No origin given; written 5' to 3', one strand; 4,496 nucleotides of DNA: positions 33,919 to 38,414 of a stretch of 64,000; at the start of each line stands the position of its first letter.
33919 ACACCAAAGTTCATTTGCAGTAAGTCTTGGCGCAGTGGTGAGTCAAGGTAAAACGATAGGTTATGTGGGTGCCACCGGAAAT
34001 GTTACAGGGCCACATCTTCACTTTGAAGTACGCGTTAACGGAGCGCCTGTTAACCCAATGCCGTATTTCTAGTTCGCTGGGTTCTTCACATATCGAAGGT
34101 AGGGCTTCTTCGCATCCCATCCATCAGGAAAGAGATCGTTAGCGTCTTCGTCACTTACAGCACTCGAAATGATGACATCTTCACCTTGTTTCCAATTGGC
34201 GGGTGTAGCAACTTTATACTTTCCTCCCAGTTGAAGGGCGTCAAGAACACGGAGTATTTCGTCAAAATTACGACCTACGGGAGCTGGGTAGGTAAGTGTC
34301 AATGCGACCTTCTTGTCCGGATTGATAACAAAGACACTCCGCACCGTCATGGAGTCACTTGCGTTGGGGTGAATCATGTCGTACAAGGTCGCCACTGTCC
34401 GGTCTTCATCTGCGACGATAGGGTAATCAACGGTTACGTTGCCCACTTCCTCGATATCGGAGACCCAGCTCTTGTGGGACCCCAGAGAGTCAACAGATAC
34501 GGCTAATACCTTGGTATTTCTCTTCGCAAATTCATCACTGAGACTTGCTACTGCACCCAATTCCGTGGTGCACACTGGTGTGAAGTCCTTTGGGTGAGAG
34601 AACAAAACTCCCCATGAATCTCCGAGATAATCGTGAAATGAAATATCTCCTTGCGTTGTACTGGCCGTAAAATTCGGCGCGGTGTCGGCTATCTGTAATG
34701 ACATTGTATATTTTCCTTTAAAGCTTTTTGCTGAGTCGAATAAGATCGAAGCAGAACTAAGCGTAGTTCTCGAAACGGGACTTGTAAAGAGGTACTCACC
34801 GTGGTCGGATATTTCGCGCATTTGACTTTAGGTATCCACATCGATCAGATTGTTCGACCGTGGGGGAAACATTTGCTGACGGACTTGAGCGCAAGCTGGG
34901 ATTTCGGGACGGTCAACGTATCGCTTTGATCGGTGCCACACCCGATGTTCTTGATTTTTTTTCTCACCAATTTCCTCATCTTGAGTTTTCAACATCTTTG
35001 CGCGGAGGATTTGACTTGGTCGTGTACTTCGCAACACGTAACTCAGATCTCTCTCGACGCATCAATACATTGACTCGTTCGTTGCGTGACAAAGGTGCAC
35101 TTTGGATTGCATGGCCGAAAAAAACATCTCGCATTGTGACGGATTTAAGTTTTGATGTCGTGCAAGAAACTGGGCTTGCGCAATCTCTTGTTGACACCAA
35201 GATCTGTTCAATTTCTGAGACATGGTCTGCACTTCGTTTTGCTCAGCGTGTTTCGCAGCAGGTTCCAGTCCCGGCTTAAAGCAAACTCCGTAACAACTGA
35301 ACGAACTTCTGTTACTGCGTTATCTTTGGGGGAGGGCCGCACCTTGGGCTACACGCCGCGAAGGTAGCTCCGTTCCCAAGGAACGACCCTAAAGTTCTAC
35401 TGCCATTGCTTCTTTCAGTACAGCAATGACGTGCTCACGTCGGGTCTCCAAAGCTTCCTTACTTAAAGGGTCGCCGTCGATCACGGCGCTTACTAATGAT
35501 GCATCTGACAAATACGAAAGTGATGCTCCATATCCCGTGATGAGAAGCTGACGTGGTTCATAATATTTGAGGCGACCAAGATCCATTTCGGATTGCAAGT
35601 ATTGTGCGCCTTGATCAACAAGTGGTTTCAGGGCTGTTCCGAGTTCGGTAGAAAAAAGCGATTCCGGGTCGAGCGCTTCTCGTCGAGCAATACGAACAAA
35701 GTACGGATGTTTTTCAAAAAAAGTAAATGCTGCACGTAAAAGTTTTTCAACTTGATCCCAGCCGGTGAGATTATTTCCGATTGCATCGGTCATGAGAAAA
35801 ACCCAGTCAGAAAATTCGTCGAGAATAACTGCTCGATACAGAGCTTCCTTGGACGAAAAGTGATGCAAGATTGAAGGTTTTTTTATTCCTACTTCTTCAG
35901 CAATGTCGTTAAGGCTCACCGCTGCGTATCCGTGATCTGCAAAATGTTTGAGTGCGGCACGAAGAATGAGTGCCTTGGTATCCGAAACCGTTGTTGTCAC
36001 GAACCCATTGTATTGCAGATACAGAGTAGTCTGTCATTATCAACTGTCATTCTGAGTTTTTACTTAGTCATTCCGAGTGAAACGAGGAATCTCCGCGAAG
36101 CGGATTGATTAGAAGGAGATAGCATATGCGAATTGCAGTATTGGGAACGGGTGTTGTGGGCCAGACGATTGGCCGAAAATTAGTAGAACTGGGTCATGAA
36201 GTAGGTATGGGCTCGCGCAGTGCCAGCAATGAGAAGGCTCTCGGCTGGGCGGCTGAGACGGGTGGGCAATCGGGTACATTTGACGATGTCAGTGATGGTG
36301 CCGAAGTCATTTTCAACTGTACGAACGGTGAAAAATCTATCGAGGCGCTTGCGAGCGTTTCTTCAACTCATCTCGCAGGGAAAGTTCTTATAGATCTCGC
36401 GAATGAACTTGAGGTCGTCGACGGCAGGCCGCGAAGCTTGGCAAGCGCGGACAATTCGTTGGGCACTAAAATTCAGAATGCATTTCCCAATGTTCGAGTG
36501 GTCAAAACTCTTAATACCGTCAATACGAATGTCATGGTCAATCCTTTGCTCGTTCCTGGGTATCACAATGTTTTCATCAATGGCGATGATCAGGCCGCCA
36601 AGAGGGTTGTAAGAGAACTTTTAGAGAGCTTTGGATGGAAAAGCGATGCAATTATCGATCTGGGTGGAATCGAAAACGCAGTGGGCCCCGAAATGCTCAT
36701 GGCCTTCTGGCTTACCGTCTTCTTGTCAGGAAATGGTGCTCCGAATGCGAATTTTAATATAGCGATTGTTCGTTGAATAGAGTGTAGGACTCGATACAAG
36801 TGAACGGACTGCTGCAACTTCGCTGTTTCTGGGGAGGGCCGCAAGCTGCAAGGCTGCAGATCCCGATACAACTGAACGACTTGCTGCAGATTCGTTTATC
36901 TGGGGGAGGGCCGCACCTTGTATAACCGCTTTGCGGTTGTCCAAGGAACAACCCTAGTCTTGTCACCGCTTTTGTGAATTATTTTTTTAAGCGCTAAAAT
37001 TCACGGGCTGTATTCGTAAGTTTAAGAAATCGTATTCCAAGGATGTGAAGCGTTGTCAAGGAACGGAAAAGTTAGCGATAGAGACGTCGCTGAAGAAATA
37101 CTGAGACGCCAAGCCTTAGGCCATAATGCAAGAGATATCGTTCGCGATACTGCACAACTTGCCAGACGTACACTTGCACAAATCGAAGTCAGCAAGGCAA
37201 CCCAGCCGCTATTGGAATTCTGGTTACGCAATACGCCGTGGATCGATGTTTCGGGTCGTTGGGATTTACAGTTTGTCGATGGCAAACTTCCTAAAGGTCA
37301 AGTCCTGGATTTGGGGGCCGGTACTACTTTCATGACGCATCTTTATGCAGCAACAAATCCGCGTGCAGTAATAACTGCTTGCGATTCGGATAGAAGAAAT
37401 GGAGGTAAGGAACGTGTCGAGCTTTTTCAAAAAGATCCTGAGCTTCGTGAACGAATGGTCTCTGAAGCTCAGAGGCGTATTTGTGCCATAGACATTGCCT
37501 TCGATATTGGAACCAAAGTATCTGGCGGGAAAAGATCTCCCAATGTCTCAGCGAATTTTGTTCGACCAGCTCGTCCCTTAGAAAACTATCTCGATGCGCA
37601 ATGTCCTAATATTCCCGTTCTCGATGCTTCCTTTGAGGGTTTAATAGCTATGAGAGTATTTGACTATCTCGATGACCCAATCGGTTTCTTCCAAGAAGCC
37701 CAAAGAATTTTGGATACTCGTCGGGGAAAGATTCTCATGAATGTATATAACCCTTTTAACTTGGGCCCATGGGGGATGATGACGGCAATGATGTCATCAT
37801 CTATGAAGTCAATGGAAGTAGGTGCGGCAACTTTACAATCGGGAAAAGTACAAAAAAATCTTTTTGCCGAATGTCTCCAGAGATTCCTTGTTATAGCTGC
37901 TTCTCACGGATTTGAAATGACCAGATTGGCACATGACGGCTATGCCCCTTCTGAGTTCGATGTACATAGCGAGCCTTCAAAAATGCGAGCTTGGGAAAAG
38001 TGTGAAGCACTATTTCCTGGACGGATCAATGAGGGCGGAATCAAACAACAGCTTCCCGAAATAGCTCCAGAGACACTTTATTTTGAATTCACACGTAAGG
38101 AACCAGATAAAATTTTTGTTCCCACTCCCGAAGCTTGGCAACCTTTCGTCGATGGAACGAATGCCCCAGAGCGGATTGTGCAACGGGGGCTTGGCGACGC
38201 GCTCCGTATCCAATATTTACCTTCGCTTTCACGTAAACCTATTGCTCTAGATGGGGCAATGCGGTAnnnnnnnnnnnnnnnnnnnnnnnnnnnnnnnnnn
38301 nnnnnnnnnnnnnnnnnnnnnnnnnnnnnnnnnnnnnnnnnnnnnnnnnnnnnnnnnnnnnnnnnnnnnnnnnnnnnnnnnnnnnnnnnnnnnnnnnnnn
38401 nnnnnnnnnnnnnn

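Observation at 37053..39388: Tandem, translationally coupled, highly diverged methyltransferase-fold paralogs with shared unknown N- and C-terminal extensions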

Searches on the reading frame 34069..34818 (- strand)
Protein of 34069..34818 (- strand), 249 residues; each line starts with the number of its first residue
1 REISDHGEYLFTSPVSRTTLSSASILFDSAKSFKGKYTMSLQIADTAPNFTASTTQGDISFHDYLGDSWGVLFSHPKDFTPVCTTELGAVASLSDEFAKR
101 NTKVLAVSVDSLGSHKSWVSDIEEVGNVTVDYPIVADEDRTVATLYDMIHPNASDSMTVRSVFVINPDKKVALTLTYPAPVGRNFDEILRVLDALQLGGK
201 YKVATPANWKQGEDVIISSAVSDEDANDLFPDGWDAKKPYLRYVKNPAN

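Call 88: search_protein_families(library=pfam, proteins=[window:34069-34818:-], max_evalue=0.001)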
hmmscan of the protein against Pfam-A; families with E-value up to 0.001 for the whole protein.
window:34069-34818:- (249 aa): 3 families
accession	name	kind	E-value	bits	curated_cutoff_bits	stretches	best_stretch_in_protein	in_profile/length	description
PF00578.27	AhpC-TSA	-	4.8e-33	114.2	26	1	43-172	1-122/124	AhpC/TSA family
PF08534.16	Redoxin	-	7.7e-13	48.9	26.6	1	44-176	3-133/148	Redoxin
PF10417.14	1-cysPrx_C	-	1.2e-10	41.6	21.1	1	194-231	1-39/41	C-terminal domain of 1-Cys peroxiredoxin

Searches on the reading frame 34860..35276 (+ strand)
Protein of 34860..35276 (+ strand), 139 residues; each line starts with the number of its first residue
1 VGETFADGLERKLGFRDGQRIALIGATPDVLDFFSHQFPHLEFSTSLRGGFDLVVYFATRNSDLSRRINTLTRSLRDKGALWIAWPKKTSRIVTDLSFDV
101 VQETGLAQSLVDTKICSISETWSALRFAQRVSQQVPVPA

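Call 37: search_protein_families(library=pfam, proteins=[window:34860-35276:+], max_evalue=0.01)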
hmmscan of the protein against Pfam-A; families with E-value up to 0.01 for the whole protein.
window:34860-35276:+ (139 aa): 1 family
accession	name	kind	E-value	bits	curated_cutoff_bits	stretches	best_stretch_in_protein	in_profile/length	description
PF11253.13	DUF3052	-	4.5e-05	23.8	22.7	1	54-130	50-124/125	Protein of unknown function (DUF3052)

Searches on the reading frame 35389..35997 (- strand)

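Call 37: search_protein_families(library=pfam, proteins=[window:35389-35997:-], max_evalue=0.01)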
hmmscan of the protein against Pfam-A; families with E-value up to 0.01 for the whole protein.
window:35389-35997:- (202 aa): 3 families
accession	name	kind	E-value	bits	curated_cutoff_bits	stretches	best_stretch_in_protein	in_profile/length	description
PF00440.29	TetR_N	-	6.3e-18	64.7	24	1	11-57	1-47/47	Bacterial regulatory proteins, tetR family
PF17938.6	TetR_C_29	-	4.6e-10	40.1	26.2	1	82-192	4-117/119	Tetracyclin repressor-like, C-terminal domain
PF08362.16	TetR_C_3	-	0.00075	19.9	25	1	83-198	25-140/143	YcdC-like protein, C-terminal region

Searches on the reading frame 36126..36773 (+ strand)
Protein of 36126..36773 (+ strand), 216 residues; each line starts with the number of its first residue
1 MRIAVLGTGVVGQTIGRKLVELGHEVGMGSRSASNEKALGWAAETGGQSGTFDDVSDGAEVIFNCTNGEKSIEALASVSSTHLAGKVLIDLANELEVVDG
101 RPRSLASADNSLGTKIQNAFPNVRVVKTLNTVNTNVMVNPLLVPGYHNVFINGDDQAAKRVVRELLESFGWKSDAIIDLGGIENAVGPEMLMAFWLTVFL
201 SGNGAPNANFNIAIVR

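Call 37: search_protein_families(library=pfam, proteins=[window:36126-36773:+], max_evalue=0.01)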
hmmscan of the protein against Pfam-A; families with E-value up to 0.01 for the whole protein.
window:36126-36773:+ (216 aa): 6 families
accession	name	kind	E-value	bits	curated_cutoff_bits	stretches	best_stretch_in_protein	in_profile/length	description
PF03807.23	F420_oxidored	-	4.9e-12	46.7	21.6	1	2-93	1-93/94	NADP oxidoreductase coenzyme F420-dependent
PF03446.21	NAD_binding_2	-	3.9e-05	24.2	21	1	2-93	1-94/161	NAD binding domain of 6-phosphogluconate dehydrogenase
PF01118.30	Semialdhyde_dh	-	0.00011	23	26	1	2-99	1-104/121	Semialdehyde dehydrogenase, NAD binding domain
PF07991.19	KARI_N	-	0.0031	17.5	20.6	1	2-85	6-87/165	Acetohydroxy acid isomeroreductase, NADPH-binding domain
PF02826.25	2-Hacid_dh_C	-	0.0077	16.1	25.1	0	2-71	38-104/178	D-isomer specific 2-hydroxyacid dehydrogenase, NAD binding domain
PF02558.23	ApbA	-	0.0099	16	22.2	0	3-33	1-31/150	Ketopantoate reductase PanE/ApbA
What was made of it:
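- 36126..36776 (+): Upstream NADP-binding oxidoreductase gene (F420_oxidored-type, 216 aa). It shares the deep-divergence haplotype with A and B. A functional link is unproven. Pfam PF03807, E 4.9e-12 (call 37).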

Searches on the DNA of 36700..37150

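Call 49: search_rna_families(source=window, start=36700, end=37150, threshold=evalue, max_evalue=1)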
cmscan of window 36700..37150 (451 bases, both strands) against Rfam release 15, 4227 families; matches with E-value up to 1: 0.
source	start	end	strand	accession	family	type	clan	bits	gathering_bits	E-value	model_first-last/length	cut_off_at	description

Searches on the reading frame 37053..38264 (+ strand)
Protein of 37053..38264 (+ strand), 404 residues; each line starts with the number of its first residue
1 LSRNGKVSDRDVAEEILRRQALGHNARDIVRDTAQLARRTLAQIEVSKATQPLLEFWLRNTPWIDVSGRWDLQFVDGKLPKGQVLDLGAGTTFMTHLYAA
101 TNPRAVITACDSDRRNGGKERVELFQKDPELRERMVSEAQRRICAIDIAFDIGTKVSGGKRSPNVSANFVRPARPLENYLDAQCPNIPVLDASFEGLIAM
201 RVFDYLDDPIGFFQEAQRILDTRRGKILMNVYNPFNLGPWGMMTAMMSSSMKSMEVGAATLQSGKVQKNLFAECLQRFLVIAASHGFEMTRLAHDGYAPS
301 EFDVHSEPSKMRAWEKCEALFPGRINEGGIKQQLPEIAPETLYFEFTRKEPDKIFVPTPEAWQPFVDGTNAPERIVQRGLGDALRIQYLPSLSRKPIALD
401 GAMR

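Call 4: search_protein_families(library=pfam, proteins=[window:37053-38264:+], max_evalue=1)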
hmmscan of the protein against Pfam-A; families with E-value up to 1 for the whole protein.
window:37053-38264:+ (404 aa): 6 families
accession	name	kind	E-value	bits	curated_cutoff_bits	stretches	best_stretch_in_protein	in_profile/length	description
PF08241.18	Methyltransf_11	-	3.8e-05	24.7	21.2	1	177-221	44-88/95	Methyltransferase domain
PF13649.12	Methyltransf_25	-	0.0023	19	27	0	84-114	1-31/97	Methyltransferase domain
PF08242.18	Methyltransf_12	-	0.0089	17.2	30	0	85-116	1-32/98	Methyltransferase domain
PF05175.20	MTS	-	0.0092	16.1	23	1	80-115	31-66/170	Methyltransferase small domain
PF13489.12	Methyltransf_23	-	0.0093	16.2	27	1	79-233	21-120/164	Methyltransferase domain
PF13847.12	Methyltransf_31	-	0.037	14.2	27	0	82-111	5-35/145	Methyltransferase domain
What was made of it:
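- On Class I (seven-beta-strand, Rossmann-like) SAM-dependent methyltransferase superfamily: A: only Methyltransf_11, 24.7/21.2 (call 4).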

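Call 5: search_protein_families(library=ncbifam, proteins=[window:37053-38264:+], max_evalue=1)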
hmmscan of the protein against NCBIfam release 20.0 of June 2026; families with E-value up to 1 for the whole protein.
window:37053-38264:+ (404 aa): 3 families
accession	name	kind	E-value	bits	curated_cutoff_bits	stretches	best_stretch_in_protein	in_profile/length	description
TIGR02072.1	BioC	equivalog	0.0054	16.6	184.95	1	79-111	33-65/244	malonyl-ACP O-methyltransferase BioC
NF010703.0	PRK14103.1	equivalog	0.08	12.3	320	1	79-115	28-64/256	trans-aconitate 2-methyltransferase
NF045667.1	MTase_DVU1556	equivalog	0.14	11.6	155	0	178-222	69-113/213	DVU_1556 family methyltransferase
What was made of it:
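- Closest known: Adjacent paralogous methyltransferases acting in sequence: CmoA/CmoB. Different: No NCBIfam or Pfam match to CmoA, CmoB or the betaine-pathway enzymes reaches threshold (calls 4, 5).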

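Call 9: find_homologous_proteins(query=window:37053-38264:+)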
Query window:37053-38264:+ (404 aa): 1 proteins with E <= 0.001 among 4156 candidates.
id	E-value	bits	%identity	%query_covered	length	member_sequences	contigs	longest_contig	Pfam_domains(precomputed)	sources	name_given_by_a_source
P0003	3.8e-273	924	100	100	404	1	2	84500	-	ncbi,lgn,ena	-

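Call 38: search_protein_families(library=padloc, proteins=[window:37053-38264:+], max_evalue=0.1)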
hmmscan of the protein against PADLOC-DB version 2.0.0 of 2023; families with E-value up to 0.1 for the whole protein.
window:37053-38264:+ (404 aa): 0 families

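Call 39: search_protein_families(library=phrogs, proteins=[window:37053-38264:+], max_evalue=0.01)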
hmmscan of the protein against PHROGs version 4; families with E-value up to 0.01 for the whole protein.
window:37053-38264:+ (404 aa): 0 families
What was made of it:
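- Tried and rejected: PADLOC and PHROGs gave nothing specific for A or B (calls 38, 39).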
